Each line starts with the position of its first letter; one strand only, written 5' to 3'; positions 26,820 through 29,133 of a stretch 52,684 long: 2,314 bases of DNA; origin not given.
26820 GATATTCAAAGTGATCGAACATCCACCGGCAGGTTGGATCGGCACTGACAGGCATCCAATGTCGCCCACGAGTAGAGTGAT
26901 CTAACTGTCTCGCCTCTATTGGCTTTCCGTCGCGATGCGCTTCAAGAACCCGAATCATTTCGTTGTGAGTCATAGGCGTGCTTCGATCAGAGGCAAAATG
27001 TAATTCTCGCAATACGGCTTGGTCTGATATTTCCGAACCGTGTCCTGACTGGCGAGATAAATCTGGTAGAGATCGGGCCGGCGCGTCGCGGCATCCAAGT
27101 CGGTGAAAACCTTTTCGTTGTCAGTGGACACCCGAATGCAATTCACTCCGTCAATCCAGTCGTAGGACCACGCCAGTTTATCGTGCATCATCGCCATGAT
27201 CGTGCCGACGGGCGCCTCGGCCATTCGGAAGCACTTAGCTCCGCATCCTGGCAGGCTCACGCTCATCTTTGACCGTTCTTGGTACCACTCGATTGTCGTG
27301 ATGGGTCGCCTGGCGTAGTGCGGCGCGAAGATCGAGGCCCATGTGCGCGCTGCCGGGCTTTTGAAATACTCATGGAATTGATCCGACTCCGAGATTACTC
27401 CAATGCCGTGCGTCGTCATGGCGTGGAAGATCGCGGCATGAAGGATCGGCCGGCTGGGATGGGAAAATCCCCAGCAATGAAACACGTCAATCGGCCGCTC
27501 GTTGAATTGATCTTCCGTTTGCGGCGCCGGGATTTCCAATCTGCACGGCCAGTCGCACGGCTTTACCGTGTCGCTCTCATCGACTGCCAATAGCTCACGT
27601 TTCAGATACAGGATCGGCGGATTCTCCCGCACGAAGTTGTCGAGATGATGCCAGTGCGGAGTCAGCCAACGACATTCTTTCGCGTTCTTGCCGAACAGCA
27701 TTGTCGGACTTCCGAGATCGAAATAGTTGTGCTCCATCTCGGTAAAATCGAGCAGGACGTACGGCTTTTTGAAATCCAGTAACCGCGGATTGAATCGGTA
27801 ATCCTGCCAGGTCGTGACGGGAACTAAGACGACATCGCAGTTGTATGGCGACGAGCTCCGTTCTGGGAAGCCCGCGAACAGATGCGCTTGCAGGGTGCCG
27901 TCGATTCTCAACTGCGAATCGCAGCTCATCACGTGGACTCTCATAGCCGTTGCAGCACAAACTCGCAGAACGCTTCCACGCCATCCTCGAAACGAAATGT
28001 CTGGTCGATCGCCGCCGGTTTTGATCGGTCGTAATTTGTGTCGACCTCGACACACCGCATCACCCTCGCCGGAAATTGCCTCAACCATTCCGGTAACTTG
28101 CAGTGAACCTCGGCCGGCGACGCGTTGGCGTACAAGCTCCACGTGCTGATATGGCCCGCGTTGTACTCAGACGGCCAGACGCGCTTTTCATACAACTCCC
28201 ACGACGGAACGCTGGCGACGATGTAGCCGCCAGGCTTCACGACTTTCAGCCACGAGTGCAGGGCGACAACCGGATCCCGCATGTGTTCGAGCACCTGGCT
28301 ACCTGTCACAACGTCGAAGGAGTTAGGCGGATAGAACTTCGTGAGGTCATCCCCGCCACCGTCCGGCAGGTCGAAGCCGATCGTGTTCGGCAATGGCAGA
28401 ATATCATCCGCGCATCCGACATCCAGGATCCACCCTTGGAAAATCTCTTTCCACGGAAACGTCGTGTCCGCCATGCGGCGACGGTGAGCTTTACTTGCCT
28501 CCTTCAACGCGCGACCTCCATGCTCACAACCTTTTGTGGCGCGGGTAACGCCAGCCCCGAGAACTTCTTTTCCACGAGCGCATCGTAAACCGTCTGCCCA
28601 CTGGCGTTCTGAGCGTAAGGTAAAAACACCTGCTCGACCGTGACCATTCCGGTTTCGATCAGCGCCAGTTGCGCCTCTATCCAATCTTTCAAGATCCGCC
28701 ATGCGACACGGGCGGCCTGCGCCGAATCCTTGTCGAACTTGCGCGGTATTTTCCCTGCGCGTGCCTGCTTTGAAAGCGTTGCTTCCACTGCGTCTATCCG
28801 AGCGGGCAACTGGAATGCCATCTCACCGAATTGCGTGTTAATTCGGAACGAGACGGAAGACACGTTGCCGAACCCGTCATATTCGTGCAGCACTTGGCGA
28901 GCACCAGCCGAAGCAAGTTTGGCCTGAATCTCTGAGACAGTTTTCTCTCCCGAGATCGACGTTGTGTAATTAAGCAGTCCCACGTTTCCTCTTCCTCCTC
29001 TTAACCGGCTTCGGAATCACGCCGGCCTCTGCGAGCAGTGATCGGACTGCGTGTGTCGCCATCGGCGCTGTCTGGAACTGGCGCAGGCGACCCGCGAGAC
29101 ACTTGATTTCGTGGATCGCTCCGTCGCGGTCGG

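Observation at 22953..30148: Ten-gene phage-borne glycosyltransferase/methyltransferase cluster, a candidate autonomous methylated-glycan module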

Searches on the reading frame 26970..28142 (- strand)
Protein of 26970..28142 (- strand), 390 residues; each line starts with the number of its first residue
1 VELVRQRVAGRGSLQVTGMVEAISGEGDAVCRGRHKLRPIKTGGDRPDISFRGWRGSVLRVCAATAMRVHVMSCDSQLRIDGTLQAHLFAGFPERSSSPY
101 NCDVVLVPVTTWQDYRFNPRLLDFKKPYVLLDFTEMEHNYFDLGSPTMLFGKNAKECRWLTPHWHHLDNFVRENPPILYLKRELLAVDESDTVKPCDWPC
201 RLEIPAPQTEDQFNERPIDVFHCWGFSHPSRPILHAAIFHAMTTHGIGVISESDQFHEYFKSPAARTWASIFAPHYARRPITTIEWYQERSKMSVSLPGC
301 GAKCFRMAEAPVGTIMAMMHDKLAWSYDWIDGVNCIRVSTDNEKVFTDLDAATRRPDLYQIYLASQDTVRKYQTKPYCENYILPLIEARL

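Call 3: search_protein_families(library=pfam, proteins=[window:26970-28142:-], max_evalue=0.1)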
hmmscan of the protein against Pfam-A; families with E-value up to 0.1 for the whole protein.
window:26970-28142:- (390 aa): 0 families

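Call 4: search_protein_families(library=phrogs, proteins=[window:26970-28142:-], max_evalue=0.1)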
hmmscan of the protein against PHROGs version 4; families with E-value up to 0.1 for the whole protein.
window:26970-28142:- (390 aa): 0 families

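Call 9: search_protein_families(library=ncbifam, proteins=[window:26970-27944:-], max_evalue=0.1)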
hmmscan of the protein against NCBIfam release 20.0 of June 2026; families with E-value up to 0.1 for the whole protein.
window:26970-27944:- (324 aa): 0 families

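Call 11: search_solved_structures(query=window:26970-27944:-, max_evalue=10)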
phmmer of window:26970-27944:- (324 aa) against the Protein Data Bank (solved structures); distinct sequences matched with E-value up to 10: 1.
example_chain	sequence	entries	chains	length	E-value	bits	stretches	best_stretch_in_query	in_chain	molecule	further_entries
9irf_A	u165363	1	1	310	0.48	12.4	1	154-206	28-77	CRISPR-associated protein Csy2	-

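Call 14: find_related_loci(query=window:26970-27944:-, collection=viral_contigs, flank=10000)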
Query window:26970-27944:- (324 aa) in viral_contigs; peptide patterns used: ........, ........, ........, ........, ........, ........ (x = any residue, [..] = any of these).
No stretch of DNA in the collection matches any of the patterns.

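Call 28: find_homologous_proteins(query=window:26970-27944:-, max_evalue=0.001)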
Query window:26970-27944:- (324 aa): 56 proteins with E <= 0.001 among 636 candidates.
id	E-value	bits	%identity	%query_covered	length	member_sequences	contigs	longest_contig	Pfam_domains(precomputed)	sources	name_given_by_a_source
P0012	4.8e-227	770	100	98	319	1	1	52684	-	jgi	jgi:hypothetical protein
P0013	1.6e-150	519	67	100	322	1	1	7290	-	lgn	-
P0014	1.0e-147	510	65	98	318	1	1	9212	-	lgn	-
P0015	7.4e-146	503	66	100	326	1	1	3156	-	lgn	-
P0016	7.4e-145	500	65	100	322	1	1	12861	-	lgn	-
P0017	3.4e-144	498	65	100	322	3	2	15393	-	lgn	-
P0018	4.1e-143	494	66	98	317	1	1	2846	-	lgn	-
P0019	1.1e-142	493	65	100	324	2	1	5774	-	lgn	-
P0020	9.2e-140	483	62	100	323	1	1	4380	-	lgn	-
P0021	4.6e-139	481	65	98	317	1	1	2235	-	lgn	-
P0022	5.0e-138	478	63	100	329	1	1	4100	-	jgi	jgi:hypothetical protein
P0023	1.4e-136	473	62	100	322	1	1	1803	-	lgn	-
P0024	1.5e-135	470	63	100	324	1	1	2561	-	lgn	-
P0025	3.7e-134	465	64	98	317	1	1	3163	-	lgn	-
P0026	5.7e-133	461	60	100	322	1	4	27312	-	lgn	-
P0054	6.6e-76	273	43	100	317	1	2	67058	-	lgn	-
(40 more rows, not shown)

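Call 34: search_solved_structures(query=A2, max_evalue=10)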
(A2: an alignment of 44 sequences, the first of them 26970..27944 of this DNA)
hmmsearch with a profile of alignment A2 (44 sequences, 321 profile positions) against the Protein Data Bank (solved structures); distinct sequences matched with E-value up to 10: 1.
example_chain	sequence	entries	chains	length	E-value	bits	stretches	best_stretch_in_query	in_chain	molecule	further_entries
7d55_A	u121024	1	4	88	0.33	13.1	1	250-301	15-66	Putative N-acetylmuramoyl-L-alanine amidase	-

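Call 47: predict_structure(alignment_id=A2)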
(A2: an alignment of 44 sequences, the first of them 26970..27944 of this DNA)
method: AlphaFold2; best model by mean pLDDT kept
length: 324 residues; sequences in the alignment: 44
mean_pLDDT: 96.0   pTM: 0.91
mean pLDDT of the five models: 96.0, 96.0, 95.5, 95.3, 94.9
residues with pLDDT >= 90: 307; 70-90: 17; 50-70: 0; < 50: 0
segments of 3 or more residues with pLDDT < 50: none
pLDDT, mean of each block of 10 residues (from residue 1): 97 95 95 95 94 95 95 91 96 93 98 97 98 95 98 97 96 98 97 97 96 94 98 89 97 96 98 96 98 98 97 98 97
secondary structure, 60 per line:
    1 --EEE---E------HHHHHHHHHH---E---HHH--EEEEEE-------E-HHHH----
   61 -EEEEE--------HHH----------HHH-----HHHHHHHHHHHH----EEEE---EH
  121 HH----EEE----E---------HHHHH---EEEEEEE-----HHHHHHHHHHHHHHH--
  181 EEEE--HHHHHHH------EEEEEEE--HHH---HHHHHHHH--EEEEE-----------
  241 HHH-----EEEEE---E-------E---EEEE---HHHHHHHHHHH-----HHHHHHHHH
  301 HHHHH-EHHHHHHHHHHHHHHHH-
elements in order: E3-5 H16-25 E38-43 H53-56 E62-66 H96-107 E112-115 E127-129 H144-148 E152-158 H164-178 E181-184 H187-193 E200-206 H215-222 E225-229 E249-253 E269-272 H276-286 H292-305 H308-323

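Call 51: fold_search(model_id=the predicted structure, library=pdb)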
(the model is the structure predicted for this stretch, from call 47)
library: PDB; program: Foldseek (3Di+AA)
matches with E <= 10: 1079; with E <= 0.001: 98
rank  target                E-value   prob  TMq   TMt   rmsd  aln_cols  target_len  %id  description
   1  8og1_A                3.5e-06  1.00  0.49  0.26   8.2       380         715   12  Exostosin-like 3 apo enzyme (released 2023-07-12)
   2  1pnv_A                3.5e-06  1.00  0.43  0.38   9.6       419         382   12  Crystal Structure of TDP-epi-Vancosaminyltransferase GtfA in complexes with TDP and Vancomycin (released 2003-08-12)
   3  7vfk_B                5.4e-06  1.00  0.49  0.35   7.3       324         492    9  Crystal structure of SdgB (ligand-free form) (released 2021-11-24)
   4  3mbo_D                5.4e-06  1.00  0.50  0.45   8.7       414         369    9  Crystal Structure of the Glycosyltransferase BaBshA bound with UDP and L-malate (released 2010-09-29)
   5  7sch_B                6.9e-06  1.00  0.54  0.33   6.4       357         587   12  Cryo-EM structure of the human Exostosin-1 and Exostosin-2 heterodimer (released 2022-09-28)
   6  3mbo_C                6.9e-06  1.00  0.53  0.47   8.2       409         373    9  Crystal Structure of the Glycosyltransferase BaBshA bound with UDP and L-malate (released 2010-09-29)
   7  6tvp_A                1.0e-05  1.00  0.50  0.43   9.1       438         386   12  Structure of Mycobacterium smegmatis alpha-maltose-1-phosphate synthase GlgM (released 2020-04-22)
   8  6eji_A                1.0e-05  1.00  0.41  0.38  11.2       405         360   12  Structure of a glycosyltransferase (released 2018-02-07)
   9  7ec1_A                1.2e-05  1.00  0.48  0.34   7.1       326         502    7  Crystal structure of SdgB (ligand-free form) (released 2021-03-24)
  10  3mbo_A                1.2e-05  1.00  0.52  0.47   8.7       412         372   10  Crystal Structure of the Glycosyltransferase BaBshA bound with UDP and L-malate (released 2010-09-29)
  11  7ec1_B                1.4e-05  1.00  0.48  0.34   7.3       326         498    9  Crystal structure of SdgB (ligand-free form) (released 2021-03-24)
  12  6tvp_B                1.4e-05  1.00  0.55  0.47   8.5       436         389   12  Structure of Mycobacterium smegmatis alpha-maltose-1-phosphate synthase GlgM (released 2020-04-22)
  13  7sck_B                1.8e-05  1.00  0.55  0.33   6.3       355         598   10  Cryo-EM structure of the human Exostosin-1 and Exostosin-2 heterodimer in complex with a 7-sugar oligosaccharide accep (released 2022-09-28)
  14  2x6q_B                1.8e-05  1.00  0.50  0.41   7.9       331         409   14  Crystal structure of trehalose synthase TreT from P.horikoshi (released 2010-10-13)
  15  7vfl_A                1.8e-05  1.00  0.45  0.31   8.9       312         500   12  Crystal structure of SdgB (UDP, NAG, and O-glycosylated SD peptide-binding form) (released 2021-11-24)
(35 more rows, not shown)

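Call 59: find_encoding_contigs(protein=P0054, flank=10000, max_places=2)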
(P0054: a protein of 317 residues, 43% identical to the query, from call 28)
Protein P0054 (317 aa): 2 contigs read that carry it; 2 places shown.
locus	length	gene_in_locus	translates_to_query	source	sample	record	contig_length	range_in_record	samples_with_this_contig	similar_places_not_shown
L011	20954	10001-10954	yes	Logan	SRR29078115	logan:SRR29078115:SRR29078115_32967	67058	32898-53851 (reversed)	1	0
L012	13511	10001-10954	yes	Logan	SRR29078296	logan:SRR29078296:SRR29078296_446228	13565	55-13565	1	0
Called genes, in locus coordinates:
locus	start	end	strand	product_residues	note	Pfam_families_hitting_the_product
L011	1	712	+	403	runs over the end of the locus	-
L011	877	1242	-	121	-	-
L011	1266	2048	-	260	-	-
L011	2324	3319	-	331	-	PF12760:Zn_ribbon_IS1595, PF12762:DDE_Tnp_IS1595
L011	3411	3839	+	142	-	-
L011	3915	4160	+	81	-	-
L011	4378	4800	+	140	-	-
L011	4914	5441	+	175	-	-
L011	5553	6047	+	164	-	-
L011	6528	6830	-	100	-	-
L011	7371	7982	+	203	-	-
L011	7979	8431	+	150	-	-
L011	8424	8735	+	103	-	-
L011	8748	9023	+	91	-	-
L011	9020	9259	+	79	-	-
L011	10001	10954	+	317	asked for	-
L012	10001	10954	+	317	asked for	-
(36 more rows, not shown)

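Call 60: search_dna_similar(query=window:26970-27944:-, collection=phages, mode=protein, max_evalue=0.001)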
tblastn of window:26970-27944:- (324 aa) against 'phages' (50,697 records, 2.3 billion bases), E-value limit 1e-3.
No match.

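Call 62: find_related_loci(query=A2, collection=genome_contigs, flank=10000)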
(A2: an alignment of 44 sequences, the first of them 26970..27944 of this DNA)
Query A2 (324 aa) in genome_contigs; peptide patterns used: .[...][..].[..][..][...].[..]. (x = any residue, [..] = any of these).
28 stretches matched a pattern, but none encodes a relative of the query by tblastn (E <= 1e-3).

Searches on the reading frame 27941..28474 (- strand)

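Call 9: search_protein_families(library=ncbifam, proteins=[window:27941-28474:-], max_evalue=0.1)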
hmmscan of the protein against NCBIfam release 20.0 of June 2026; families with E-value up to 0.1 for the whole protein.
window:27941-28474:- (177 aa): 10 families
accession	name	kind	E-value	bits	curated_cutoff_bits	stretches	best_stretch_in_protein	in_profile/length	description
TIGR01983.1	UbiG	equivalog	3.1e-05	23.4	102.95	1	51-88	115-152/228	bifunctional 2-polyprenyl-6-hydroxyphenol methylase/3-demethylubiquinol 3-O-methyltransferase UbiG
NF001241.0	PRK00216.1-2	equivalog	0.0002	21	327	1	39-96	99-159/231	demethylmenaquinone methyltransferase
NF001240.0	PRK00216.1-1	equivalog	0.0039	16.3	378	1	48-87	129-168/251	bifunctional demethylmenaquinone methyltransferase/2-methoxy-6-polyprenyl-1,4-benzoquinol methylase UbiE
NF045667.1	MTase_DVU1556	equivalog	0.004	16.6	155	1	48-88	80-120/213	DVU_1556 family methyltransferase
NF001243.0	PRK00216.1-4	equivalog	0.0049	16.2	235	1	41-87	105-151/237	demethylmenaquinone methyltransferase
TIGR02752.1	MenG_heptapren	equivalog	0.015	14.9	419.85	1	43-87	105-149/231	demethylmenaquinone methyltransferase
TIGR04345.1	ovoA_Cterm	equivalog_domain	0.072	12.6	170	0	52-90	134-172/242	putative 4-mercaptohistidine N1-methyltransferase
NF041536.1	ArsM_DUF2284_UU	exception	0.074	11.4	575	1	41-86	136-179/459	arsenite methyltransferase/DUF2284 domain selenoprotein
NF010703.0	PRK14103.1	equivalog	0.091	12.2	320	0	42-90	79-127/256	trans-aconitate 2-methyltransferase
TIGR00452.1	TIGR00452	equivalog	0.092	11.5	275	0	51-87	183-219/316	tRNA 5-methoxyuridine(34)/uridine 5-oxyacetic acid(34) synthase CmoB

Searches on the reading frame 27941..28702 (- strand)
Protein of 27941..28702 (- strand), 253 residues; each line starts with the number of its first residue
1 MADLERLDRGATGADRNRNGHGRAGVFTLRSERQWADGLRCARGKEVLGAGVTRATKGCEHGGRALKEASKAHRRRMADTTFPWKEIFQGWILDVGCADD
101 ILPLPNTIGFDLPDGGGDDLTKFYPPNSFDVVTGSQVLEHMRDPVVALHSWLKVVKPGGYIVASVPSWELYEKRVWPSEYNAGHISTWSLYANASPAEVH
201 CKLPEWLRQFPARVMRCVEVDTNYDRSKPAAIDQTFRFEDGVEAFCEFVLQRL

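Call 3: search_protein_families(library=pfam, proteins=[window:27941-28702:-], max_evalue=0.1)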
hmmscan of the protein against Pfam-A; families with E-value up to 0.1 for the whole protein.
window:27941-28702:- (253 aa): 7 families
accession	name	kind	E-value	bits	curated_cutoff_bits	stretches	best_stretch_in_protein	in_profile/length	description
PF13489.12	Methyltransf_23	-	1.2e-09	38.6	27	1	92-189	26-146/164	Methyltransferase domain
PF08241.18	Methyltransf_11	-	5.9e-08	33.7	21.2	1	124-162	56-94/95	Methyltransferase domain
PF08242.18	Methyltransf_12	-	4.1e-06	27.9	30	1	120-161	58-98/98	Methyltransferase domain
PF13847.12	Methyltransf_31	-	3.3e-05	24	27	1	121-167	67-113/145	Methyltransferase domain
PF13649.12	Methyltransf_25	-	0.0032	18.6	27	1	124-159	60-97/97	Methyltransferase domain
PF01209.24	Ubie_methyltran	-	0.041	13.7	20.1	1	126-162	114-150/233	ubiE/COQ5 methyltransferase family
PF07021.18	MetW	-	0.064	13.3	21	0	119-157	66-104/193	Methionine biosynthesis protein MetW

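Call 4: search_protein_families(library=phrogs, proteins=[window:27941-28702:-], max_evalue=0.1)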
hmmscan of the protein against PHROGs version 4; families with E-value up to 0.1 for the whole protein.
window:27941-28702:- (253 aa): 1 family
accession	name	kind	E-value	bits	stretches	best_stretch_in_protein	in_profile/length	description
phrog_22502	-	other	0.0027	18.5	1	117-186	127-192/276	methyltransferase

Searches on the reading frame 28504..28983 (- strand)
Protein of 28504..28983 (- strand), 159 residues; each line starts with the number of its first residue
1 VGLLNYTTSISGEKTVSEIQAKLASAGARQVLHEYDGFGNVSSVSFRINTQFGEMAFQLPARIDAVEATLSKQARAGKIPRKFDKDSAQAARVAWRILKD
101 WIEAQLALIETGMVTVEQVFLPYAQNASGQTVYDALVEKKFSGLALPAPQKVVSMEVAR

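Call 3: search_protein_families(library=pfam, proteins=[window:28504-28983:-], max_evalue=0.1)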
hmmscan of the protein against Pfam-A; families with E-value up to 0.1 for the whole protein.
window:28504-28983:- (159 aa): 0 families

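Call 4: search_protein_families(library=phrogs, proteins=[window:28504-28983:-], max_evalue=0.1)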
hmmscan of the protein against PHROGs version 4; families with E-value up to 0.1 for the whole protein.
window:28504-28983:- (159 aa): 2 families
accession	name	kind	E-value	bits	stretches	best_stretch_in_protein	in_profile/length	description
phrog_17260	-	unknown function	7.3e-12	46.5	1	6-137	6-133/158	-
phrog_21068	-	unknown function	0.061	14.6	0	67-127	2-63/94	-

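Call 9: search_protein_families(library=ncbifam, proteins=[window:28504-28983:-], max_evalue=0.1)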
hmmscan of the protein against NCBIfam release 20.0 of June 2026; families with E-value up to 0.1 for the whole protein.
window:28504-28983:- (159 aa): 1 family
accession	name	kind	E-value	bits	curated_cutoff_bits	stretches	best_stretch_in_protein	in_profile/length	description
NF002999.0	PRK03767.1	equivalog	0.053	13.3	141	1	34-125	63-147/200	NAD(P)H:quinone oxidoreductase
